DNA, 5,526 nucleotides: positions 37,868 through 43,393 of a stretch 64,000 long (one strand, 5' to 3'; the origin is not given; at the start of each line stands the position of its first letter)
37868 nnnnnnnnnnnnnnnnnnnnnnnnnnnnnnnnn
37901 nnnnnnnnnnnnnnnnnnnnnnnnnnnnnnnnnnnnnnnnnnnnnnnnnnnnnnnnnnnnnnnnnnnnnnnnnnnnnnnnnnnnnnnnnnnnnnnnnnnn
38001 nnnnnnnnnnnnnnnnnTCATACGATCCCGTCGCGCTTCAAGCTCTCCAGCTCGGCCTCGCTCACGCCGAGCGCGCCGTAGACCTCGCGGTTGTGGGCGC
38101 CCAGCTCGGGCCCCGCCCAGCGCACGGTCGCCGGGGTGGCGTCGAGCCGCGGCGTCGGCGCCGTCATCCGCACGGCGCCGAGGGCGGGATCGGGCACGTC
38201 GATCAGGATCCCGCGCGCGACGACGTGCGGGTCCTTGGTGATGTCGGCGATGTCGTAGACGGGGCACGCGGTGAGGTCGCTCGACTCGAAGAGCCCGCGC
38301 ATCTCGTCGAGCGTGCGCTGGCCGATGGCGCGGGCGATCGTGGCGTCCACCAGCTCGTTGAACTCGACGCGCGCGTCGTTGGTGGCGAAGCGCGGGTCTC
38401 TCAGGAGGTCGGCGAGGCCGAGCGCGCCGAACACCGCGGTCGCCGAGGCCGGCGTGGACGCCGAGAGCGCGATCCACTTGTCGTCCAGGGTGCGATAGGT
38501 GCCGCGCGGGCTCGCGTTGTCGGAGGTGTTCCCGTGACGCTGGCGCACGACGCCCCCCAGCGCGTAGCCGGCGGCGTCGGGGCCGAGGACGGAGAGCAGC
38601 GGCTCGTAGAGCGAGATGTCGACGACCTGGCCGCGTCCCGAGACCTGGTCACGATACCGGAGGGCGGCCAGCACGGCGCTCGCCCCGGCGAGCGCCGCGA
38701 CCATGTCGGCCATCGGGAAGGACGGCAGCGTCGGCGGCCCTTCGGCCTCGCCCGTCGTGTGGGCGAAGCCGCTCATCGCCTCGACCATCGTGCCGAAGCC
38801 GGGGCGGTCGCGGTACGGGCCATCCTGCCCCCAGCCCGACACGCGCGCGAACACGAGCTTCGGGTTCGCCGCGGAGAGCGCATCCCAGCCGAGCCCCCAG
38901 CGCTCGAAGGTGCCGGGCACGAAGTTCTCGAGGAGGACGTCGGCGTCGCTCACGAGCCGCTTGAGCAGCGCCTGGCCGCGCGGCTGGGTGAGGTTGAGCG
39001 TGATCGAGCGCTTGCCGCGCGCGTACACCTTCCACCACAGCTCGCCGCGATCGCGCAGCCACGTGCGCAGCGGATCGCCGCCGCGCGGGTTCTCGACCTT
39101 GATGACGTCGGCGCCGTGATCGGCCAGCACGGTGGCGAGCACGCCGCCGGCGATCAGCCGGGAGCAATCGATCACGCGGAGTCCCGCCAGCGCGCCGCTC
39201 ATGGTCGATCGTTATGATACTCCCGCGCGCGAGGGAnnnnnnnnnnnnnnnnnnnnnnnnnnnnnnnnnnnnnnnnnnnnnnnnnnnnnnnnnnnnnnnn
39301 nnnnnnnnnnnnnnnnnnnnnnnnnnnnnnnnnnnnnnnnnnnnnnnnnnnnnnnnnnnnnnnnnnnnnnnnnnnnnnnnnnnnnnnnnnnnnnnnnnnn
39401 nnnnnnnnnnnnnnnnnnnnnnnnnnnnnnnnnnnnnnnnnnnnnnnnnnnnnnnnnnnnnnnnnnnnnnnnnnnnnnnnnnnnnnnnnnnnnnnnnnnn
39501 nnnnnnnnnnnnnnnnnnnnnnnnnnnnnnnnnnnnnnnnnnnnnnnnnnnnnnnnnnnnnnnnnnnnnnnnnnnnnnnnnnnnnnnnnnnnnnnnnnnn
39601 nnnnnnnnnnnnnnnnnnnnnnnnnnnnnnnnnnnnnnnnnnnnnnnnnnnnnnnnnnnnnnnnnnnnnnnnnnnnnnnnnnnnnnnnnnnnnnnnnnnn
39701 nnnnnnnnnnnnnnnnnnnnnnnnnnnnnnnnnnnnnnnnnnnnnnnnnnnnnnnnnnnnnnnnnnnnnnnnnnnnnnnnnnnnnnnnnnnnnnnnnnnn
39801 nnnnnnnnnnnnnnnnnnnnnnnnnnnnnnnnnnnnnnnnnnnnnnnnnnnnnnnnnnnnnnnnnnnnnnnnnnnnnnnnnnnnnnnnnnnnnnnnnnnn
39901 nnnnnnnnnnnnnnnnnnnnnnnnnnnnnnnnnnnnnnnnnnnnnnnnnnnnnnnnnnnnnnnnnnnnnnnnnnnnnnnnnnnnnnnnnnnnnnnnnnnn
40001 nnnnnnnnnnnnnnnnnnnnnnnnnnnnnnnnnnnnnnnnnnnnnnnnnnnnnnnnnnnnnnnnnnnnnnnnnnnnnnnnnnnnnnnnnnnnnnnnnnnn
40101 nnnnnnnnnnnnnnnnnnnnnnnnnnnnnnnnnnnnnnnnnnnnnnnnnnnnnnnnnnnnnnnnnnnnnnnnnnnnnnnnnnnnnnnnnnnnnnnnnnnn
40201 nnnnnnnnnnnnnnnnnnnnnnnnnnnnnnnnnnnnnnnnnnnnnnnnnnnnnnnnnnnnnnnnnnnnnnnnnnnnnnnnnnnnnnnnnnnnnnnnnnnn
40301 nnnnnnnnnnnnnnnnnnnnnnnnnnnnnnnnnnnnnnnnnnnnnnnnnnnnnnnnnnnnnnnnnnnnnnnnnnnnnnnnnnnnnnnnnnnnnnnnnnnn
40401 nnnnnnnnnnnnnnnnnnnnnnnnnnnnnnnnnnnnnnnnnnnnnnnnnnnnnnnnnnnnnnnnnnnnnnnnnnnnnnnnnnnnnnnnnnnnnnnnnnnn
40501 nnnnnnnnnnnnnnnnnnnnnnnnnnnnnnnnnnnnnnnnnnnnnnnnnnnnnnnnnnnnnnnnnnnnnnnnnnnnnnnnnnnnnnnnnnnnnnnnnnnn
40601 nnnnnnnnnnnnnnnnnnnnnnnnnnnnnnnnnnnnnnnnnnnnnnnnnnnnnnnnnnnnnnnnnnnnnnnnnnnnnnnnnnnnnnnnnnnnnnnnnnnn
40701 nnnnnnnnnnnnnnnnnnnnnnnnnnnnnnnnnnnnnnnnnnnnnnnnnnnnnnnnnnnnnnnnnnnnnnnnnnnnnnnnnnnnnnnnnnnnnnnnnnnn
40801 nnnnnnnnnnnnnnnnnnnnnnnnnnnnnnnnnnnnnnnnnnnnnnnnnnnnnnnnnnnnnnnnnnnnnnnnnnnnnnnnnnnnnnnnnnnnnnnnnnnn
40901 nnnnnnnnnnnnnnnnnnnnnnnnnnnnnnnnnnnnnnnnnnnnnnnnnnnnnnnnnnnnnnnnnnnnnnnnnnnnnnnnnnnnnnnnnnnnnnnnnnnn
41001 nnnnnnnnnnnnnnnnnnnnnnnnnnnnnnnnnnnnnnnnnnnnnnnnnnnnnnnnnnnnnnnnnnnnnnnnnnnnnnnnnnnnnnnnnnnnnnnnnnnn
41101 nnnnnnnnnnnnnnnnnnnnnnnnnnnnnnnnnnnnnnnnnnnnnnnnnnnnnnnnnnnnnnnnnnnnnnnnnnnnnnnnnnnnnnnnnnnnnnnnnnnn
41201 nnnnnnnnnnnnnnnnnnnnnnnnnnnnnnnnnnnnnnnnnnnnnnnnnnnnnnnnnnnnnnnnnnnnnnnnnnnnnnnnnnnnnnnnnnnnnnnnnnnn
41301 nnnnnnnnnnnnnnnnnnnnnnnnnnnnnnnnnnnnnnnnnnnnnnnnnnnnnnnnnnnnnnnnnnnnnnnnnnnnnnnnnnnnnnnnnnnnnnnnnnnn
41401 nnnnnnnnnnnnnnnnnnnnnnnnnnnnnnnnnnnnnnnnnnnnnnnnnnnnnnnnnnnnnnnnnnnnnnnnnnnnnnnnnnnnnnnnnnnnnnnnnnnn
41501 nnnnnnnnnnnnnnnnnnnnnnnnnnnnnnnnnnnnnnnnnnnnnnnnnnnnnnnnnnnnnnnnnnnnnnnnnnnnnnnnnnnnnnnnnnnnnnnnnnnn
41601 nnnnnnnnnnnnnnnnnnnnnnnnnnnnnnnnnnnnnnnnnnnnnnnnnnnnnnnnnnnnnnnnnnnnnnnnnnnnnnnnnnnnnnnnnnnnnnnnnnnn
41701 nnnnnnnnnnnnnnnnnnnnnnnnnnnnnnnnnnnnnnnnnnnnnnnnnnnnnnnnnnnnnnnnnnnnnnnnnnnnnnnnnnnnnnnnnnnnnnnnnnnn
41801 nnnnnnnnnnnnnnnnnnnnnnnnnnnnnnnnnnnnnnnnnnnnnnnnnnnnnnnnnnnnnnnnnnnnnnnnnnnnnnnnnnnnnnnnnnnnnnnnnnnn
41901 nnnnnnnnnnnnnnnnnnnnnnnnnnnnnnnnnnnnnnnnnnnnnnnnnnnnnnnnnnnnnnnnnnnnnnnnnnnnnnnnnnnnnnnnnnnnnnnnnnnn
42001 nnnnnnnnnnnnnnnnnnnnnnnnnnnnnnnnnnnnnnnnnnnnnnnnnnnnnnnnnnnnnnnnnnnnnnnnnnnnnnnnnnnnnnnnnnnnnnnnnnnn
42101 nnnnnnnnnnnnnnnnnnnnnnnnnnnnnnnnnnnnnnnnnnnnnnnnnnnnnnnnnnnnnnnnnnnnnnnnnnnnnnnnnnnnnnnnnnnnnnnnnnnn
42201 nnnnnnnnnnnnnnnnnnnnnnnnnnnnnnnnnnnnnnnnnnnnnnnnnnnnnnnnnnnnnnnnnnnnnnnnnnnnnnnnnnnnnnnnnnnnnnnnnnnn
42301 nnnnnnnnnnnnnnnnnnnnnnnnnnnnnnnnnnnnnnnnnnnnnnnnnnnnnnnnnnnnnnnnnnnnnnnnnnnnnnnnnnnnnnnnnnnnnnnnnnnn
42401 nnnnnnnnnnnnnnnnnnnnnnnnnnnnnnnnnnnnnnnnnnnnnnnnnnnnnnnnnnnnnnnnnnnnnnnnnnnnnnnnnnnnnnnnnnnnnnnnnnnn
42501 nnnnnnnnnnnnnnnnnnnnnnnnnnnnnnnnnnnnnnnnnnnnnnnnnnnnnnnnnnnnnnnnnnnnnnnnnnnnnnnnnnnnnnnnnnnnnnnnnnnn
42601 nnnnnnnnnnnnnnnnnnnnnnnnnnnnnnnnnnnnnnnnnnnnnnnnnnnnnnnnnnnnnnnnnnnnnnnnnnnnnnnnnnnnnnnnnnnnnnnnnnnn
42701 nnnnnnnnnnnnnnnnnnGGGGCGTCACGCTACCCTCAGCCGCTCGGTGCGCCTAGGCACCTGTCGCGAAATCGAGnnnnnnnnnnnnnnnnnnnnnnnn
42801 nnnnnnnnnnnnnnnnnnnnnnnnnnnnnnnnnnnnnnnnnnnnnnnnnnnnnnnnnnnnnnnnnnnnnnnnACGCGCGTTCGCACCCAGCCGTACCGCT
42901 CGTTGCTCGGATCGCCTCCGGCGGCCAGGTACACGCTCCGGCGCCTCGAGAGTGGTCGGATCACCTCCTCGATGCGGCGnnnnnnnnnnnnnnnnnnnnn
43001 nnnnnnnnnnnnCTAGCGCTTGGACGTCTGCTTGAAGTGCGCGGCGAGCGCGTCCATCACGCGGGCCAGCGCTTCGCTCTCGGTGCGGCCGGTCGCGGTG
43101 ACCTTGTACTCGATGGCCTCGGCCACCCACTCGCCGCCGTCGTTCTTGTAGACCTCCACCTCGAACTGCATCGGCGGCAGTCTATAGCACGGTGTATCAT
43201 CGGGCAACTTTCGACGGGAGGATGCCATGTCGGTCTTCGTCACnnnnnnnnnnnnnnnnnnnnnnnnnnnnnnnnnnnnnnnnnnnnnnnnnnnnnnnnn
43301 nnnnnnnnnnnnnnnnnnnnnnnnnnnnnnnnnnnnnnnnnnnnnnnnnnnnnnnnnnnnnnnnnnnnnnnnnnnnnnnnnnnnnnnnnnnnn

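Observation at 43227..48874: Aromatic/amino-aromatic ring-cleavage cluster combining gentisate dioxygenase, LigAB, formamidase and F420-type enzymes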

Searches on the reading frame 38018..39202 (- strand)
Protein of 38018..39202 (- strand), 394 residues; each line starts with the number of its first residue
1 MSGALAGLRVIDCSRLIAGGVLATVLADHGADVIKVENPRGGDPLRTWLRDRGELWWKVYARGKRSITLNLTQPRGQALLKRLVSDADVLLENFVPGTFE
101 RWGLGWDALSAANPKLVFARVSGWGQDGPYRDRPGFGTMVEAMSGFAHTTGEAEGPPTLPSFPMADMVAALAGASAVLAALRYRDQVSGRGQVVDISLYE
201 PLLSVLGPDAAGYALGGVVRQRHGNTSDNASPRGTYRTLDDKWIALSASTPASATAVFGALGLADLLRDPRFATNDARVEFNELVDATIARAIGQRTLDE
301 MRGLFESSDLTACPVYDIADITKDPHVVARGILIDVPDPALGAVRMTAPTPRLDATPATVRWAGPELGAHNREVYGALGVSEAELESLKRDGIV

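Call 63: search_protein_families(library=pfam, proteins=[window:38018-39202:-], max_evalue=0.0001)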
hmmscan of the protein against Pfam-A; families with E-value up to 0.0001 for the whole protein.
window:38018-39202:- (394 aa): 1 family
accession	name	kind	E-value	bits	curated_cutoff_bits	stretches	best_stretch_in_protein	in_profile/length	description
PF02515.22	CoA_transf_3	-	1.7e-118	396.3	23.3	1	5-371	1-366/366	CoA-transferase family III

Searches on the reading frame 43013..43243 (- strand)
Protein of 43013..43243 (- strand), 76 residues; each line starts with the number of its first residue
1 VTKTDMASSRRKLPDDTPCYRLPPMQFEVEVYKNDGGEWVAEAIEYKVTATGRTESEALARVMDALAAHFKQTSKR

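Call 70: search_protein_families(library=pfam, proteins=[window:43013-43243:-], max_evalue=5)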
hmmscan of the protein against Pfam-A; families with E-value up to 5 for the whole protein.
window:43013-43243:- (76 aa): 1 family
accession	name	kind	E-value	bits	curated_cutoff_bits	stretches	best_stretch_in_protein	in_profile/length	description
PF24113.1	DUF7387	-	1.4e-05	25.8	27.9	1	27-72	12-57/85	Family of unknown function (DUF7387)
